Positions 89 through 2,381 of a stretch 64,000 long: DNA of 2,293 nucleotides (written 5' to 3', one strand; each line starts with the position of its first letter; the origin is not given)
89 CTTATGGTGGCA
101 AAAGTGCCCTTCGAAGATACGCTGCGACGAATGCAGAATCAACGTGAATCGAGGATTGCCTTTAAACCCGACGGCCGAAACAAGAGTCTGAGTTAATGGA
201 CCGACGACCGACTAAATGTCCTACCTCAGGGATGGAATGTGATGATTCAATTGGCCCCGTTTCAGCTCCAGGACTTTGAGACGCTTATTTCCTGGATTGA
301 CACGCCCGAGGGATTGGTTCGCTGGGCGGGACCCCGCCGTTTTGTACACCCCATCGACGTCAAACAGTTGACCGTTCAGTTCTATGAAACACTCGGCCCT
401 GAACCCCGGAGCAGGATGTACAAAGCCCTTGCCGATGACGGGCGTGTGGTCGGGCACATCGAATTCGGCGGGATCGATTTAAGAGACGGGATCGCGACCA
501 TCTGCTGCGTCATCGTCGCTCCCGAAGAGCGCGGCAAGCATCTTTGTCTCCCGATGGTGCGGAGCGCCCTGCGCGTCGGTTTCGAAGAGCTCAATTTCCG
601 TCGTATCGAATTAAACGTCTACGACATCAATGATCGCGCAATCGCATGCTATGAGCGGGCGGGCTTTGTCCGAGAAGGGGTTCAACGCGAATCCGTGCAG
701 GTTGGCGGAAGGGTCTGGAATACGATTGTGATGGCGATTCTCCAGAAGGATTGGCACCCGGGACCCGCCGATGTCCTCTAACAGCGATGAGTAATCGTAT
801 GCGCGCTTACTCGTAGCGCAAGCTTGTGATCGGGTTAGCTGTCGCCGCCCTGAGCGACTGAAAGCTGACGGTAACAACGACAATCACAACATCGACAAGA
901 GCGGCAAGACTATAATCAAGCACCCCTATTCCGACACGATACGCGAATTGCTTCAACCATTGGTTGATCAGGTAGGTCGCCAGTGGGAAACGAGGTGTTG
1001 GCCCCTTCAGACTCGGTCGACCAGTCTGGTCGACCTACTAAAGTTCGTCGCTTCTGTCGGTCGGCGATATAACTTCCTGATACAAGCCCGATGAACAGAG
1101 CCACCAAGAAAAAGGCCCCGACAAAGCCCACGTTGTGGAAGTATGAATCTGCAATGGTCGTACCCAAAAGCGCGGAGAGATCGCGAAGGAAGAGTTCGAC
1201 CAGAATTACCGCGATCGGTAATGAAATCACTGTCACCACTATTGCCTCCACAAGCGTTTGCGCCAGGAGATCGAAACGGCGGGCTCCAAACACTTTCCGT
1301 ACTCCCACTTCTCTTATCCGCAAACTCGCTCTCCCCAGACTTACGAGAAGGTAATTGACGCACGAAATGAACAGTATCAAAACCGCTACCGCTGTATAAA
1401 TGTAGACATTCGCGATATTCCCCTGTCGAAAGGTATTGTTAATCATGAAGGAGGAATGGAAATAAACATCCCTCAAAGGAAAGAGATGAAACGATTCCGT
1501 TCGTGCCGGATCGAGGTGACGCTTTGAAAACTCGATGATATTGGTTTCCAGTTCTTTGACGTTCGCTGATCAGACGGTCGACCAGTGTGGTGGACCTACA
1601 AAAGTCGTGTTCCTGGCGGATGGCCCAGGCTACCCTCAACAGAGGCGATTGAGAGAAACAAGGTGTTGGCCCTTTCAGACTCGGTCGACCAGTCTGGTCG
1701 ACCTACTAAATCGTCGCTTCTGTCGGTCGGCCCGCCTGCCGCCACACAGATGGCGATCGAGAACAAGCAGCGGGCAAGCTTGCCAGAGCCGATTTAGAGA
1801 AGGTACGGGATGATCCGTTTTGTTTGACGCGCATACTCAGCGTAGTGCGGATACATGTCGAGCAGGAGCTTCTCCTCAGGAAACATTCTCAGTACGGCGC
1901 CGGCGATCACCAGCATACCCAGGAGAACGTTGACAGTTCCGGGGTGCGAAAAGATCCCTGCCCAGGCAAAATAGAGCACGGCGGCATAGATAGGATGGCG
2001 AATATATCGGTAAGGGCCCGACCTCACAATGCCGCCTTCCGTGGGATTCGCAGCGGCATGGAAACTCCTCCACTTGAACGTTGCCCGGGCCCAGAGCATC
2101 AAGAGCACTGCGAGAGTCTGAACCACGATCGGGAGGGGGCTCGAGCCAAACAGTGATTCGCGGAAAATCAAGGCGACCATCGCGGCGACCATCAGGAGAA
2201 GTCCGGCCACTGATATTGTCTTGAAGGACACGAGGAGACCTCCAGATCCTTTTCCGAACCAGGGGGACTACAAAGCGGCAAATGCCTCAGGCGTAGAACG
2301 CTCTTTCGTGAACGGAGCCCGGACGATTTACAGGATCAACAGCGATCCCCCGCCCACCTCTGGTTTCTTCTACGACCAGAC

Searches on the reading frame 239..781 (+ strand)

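Call 72: search_protein_families(library=pfam, proteins=[window:239-781:+], max_evalue=0.01)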
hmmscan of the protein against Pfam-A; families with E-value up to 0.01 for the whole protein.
window:239-781:+ (180 aa): 7 families
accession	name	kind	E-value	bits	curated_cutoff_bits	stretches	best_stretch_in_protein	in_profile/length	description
PF00583.31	Acetyltransf_1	-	5e-13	49.8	20.7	1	56-143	31-116/116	Acetyltransferase (GNAT) family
PF13302.13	Acetyltransf_3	-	4.4e-11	44.1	25.4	1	5-144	4-138/138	Acetyltransferase (GNAT) domain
PF13508.13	Acetyltransf_7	-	1.3e-05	25.9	27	1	65-144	9-83/84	Acetyltransferase (GNAT) domain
PF13420.13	Acetyltransf_4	-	9.2e-05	22.9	24.3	1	11-161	7-152/155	Acetyltransferase (GNAT) domain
PF13523.12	Acetyltransf_8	-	9.4e-05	22.5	27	1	90-147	84-141/145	Acetyltransferase (GNAT) domain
PF13673.13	Acetyltransf_10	-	0.00031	21.2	23.6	1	55-151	28-115/128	Acetyltransferase (GNAT) domain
PF21926.2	FeeM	-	0.0078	16.4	27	0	85-155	80-148/158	N-acyl amino acid synthase FeeM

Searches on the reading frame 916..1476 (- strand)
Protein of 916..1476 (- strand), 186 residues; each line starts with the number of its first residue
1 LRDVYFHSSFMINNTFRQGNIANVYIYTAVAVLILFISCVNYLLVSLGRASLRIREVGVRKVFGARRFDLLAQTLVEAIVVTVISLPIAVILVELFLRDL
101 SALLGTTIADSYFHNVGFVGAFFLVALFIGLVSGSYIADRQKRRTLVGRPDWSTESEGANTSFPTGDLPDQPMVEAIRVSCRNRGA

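Call 72: search_protein_families(library=pfam, proteins=[window:916-1476:-], max_evalue=0.01)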
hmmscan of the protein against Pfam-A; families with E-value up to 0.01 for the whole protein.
window:916-1476:- (186 aa): 2 families
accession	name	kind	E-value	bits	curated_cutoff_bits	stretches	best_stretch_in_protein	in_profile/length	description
PF02687.27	FtsX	-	3.3e-11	43.7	25.5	1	29-137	2-115/120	FtsX-like permease C-terminal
PF06195.18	DUF996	-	0.0027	18.3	31.3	1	11-132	15-131/138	Protein of unknown function (DUF996)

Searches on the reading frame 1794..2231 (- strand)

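Call 72: search_protein_families(library=pfam, proteins=[window:1794-2231:-], max_evalue=0.01)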
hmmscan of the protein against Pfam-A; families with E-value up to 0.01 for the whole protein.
window:1794-2231:- (145 aa): 4 families
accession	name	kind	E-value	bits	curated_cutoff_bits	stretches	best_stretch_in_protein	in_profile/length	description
PF04140.19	ICMT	-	1.5e-06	28.9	24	1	39-123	10-93/95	Isoprenylcysteine carboxyl methyltransferase (ICMT) family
PF04191.18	PEMT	-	3e-06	28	25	1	35-128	10-103/105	Phospholipid methyltransferase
PF24396.1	DUF7541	-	0.0015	18.7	28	1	3-52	36-83/120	Family of unknown function (DUF7541)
PF07298.16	NnrU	-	0.003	17.7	24.7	1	3-117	38-140/188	NnrU protein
